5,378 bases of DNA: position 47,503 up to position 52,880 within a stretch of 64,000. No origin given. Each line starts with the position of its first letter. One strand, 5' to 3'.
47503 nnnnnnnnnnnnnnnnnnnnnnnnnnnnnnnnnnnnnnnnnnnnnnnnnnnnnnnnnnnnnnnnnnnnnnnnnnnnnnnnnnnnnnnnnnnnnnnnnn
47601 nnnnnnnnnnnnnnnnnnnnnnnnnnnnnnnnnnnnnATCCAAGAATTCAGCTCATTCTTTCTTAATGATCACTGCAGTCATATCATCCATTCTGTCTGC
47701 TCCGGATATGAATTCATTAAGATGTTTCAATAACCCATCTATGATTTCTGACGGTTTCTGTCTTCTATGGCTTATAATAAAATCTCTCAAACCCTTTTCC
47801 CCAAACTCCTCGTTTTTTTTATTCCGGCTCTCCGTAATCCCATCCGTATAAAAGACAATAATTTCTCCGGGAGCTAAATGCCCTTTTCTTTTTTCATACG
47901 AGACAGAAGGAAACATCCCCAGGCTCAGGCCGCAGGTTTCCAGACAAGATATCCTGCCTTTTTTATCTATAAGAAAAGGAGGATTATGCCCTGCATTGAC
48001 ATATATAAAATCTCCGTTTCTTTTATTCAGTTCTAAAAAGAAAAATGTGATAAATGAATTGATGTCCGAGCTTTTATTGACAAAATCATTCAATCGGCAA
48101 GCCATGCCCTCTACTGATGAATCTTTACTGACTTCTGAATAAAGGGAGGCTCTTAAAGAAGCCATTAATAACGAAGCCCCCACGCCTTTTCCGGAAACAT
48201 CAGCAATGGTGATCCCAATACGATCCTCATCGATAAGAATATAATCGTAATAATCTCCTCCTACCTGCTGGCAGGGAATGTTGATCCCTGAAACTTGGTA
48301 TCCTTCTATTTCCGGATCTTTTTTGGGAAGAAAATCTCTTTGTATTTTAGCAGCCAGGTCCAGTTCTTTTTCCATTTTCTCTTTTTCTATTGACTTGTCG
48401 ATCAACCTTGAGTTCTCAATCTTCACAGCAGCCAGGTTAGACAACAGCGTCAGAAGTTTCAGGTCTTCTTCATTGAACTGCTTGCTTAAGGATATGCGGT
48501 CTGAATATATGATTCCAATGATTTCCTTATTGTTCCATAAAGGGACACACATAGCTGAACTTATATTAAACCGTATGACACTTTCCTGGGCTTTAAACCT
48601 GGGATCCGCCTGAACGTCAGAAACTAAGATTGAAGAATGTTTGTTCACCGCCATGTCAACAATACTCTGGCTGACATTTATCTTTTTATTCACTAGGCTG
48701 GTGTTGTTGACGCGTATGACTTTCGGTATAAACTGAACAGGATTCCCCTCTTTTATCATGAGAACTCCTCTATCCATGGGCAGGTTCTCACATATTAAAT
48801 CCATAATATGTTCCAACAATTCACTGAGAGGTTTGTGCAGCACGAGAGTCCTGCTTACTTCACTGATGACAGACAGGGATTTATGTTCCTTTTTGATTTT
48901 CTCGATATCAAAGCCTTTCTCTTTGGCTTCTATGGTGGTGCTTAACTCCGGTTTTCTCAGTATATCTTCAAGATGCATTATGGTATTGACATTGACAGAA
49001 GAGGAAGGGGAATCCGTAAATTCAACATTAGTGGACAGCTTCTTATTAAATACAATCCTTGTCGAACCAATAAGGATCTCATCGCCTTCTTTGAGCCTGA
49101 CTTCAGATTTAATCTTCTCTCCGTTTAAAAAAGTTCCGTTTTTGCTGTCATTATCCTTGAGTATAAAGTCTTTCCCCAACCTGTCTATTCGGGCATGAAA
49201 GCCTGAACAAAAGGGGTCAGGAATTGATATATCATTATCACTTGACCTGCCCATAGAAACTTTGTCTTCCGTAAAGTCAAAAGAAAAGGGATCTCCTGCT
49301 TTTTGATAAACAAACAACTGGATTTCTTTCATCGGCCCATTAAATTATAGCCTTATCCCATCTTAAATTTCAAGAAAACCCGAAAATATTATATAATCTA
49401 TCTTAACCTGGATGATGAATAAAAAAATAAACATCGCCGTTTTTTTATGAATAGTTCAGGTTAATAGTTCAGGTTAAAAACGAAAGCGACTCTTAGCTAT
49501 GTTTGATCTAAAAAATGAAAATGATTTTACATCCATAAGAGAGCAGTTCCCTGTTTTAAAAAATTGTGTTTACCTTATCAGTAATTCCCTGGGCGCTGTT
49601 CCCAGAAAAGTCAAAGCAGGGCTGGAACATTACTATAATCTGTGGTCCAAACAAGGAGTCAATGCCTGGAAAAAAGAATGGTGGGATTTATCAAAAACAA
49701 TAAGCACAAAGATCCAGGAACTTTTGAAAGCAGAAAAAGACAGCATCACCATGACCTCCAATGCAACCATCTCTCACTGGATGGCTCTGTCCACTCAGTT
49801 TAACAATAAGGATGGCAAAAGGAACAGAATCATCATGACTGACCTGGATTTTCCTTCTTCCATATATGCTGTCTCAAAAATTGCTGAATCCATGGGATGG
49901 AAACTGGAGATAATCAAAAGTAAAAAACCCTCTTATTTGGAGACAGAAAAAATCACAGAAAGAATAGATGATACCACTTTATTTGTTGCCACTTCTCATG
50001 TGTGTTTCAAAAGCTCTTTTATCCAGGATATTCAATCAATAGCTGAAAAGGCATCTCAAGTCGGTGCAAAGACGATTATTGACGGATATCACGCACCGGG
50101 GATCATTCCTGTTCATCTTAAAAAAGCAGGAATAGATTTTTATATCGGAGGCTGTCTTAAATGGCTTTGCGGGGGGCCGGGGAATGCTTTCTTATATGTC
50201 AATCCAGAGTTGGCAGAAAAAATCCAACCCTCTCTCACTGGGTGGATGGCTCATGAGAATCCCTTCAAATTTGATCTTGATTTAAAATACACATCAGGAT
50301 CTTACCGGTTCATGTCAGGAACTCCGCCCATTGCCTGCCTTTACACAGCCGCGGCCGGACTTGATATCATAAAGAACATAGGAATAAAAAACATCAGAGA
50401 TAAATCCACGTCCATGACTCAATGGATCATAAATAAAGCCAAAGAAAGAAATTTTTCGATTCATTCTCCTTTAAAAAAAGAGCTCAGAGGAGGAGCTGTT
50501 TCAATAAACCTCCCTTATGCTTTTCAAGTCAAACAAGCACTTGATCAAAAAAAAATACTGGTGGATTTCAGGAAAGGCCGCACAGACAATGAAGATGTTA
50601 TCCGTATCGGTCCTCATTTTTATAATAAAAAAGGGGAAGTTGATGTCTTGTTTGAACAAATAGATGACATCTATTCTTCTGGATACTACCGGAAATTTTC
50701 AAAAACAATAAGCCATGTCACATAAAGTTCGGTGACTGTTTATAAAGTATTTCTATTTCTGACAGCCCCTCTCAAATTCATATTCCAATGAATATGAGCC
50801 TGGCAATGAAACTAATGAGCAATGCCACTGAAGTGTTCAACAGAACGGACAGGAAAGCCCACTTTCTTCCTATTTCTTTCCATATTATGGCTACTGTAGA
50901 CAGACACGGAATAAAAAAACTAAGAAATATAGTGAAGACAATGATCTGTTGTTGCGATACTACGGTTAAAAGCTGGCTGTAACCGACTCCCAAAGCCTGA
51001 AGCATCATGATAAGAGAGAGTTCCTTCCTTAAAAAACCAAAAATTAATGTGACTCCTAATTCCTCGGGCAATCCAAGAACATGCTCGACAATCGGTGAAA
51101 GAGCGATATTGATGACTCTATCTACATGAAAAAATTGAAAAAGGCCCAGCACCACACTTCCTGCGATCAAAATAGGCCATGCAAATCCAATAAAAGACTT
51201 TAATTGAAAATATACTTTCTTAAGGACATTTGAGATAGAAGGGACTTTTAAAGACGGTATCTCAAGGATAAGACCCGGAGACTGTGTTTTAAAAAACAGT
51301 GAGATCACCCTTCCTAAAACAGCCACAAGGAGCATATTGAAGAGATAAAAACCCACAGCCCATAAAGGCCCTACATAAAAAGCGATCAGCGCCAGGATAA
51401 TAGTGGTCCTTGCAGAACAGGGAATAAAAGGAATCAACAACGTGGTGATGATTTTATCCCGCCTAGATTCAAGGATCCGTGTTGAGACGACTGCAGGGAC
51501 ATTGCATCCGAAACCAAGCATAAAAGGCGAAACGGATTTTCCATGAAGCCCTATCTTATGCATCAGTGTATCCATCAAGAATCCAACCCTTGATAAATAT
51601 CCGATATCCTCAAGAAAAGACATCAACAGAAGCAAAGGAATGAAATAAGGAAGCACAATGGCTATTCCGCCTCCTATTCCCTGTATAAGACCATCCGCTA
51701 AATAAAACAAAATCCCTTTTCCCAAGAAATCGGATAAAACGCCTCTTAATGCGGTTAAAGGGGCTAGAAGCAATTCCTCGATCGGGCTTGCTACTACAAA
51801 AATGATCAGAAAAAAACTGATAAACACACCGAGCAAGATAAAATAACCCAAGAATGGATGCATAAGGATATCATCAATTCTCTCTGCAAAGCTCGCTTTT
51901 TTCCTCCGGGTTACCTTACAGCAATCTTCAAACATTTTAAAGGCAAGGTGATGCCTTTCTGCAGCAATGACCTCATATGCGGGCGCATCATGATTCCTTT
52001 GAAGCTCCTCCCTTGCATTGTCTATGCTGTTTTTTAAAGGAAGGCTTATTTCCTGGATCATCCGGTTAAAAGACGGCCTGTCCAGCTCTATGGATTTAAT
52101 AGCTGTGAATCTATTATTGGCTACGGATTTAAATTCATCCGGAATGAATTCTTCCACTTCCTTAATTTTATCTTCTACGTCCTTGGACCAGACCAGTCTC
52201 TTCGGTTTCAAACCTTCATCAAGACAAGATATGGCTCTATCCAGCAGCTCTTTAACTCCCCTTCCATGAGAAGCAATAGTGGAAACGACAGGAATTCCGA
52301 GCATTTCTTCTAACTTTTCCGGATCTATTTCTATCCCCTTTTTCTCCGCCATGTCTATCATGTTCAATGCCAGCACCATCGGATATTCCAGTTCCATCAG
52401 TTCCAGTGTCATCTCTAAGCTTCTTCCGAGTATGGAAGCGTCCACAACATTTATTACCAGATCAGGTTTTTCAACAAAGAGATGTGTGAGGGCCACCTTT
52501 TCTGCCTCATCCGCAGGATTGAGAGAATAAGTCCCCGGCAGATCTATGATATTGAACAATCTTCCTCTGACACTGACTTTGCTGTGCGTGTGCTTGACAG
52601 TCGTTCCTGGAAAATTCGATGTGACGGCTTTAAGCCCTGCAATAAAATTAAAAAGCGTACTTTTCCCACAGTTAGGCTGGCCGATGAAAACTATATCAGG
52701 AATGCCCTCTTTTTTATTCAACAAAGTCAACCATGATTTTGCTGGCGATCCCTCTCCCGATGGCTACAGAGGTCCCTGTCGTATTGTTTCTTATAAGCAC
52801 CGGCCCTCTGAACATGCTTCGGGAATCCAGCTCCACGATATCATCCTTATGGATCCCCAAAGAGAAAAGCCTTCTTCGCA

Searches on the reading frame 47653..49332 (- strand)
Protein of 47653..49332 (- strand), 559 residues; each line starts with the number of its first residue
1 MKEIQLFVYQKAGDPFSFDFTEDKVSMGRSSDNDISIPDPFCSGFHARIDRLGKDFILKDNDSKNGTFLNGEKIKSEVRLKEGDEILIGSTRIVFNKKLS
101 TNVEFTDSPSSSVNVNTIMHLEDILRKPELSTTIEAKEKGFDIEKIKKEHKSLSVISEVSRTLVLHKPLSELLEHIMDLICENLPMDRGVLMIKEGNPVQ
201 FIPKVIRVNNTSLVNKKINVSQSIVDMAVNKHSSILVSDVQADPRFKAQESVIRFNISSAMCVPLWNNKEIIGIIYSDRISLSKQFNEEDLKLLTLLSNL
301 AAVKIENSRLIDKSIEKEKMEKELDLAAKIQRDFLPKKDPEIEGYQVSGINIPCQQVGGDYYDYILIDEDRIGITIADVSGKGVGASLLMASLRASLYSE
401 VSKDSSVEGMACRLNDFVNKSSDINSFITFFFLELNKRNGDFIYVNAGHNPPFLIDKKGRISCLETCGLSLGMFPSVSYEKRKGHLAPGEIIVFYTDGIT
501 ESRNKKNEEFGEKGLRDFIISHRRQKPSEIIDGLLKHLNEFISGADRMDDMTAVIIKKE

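Call 45: search_protein_families(library=pfam, max_evalue=0.000001, proteins=[window:47653-49332:-])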
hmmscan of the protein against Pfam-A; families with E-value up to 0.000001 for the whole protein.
window:47653-49332:- (559 aa): 6 families
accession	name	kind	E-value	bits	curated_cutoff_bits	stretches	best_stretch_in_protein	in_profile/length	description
PF07228.17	SpoIIE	-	2e-46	158.8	25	1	368-557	1-190/192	Stage II sporulation protein E (SpoIIE)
PF00498.31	FHA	-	3.1e-21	76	20.7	1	25-89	1-67/67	FHA domain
PF01590.32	GAF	-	8.4e-16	59.2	22.4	1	169-305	2-133/133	GAF domain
PF13185.12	GAF_2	-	2.4e-12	47.7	28.6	1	168-306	3-136/136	GAF domain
PF16697.10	Yop-YscD_cpl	-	2.8e-10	40.7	33.2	1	18-97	12-92/94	Inner membrane component of T3SS, cytoplasmic domain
PF13492.12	GAF_3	-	4.5e-07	30.8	27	1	170-307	3-129/129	GAF domain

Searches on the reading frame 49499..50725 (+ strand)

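Call 45: search_protein_families(library=pfam, max_evalue=0.000001, proteins=[window:49499-50725:+])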
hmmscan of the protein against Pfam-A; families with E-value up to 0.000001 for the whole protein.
window:49499-50725:+ (408 aa): 2 families
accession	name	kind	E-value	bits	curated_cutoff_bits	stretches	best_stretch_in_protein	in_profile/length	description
PF00266.25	Aminotran_5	-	2.6e-38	132.4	21.5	1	24-384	1-371/371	Aminotransferase class-V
PF22580.2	KYNU_C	-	1.2e-12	48.1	27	1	299-385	1-87/90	Kynureninase C-terminal domain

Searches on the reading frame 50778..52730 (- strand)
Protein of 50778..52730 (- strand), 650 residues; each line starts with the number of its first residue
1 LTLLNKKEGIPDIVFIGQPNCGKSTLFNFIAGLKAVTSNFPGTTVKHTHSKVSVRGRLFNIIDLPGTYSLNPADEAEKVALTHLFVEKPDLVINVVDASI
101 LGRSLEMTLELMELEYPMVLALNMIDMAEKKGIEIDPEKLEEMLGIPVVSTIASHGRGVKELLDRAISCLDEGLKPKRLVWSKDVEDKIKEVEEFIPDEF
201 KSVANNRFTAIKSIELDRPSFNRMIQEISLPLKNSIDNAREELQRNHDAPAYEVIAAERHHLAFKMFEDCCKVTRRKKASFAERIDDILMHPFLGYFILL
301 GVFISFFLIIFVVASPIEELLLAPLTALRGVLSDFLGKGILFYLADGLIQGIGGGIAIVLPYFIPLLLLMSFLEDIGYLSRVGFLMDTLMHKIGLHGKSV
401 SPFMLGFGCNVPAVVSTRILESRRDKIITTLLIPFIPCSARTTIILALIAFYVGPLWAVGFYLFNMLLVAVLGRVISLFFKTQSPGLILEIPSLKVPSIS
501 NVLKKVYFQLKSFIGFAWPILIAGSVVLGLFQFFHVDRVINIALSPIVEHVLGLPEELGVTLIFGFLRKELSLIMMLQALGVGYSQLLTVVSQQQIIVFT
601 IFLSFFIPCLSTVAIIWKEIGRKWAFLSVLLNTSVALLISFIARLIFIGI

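Call 45: search_protein_families(library=pfam, max_evalue=0.000001, proteins=[window:50778-52730:-])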
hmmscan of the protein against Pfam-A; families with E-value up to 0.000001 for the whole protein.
window:50778-52730:- (650 aa): 6 families
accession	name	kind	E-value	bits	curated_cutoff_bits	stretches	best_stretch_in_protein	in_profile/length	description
PF02421.24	FeoB_N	-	3.4e-54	183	27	1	13-164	3-154/156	Ferrous iron transport protein B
PF07670.19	Gate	-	1.1e-28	100.1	29.6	2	358-450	3-102/104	Nucleoside recognition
PF01926.29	MMR_HSR1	-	1.1e-19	71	21.9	1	13-123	2-112/113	50S ribosome-binding GTPase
PF17910.6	FeoB_Cyto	-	5.9e-09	36.7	23.4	1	182-272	2-90/90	FeoB cytosolic helical domain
PF07664.17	FeoB_C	-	4.3e-08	33.2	26.6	1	459-507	2-52/54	Ferrous iron transport protein B C terminus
PF00009.33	GTP_EFTU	-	5.5e-08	33.1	26.5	0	42-170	54-186/188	Elongation factor Tu GTP binding domain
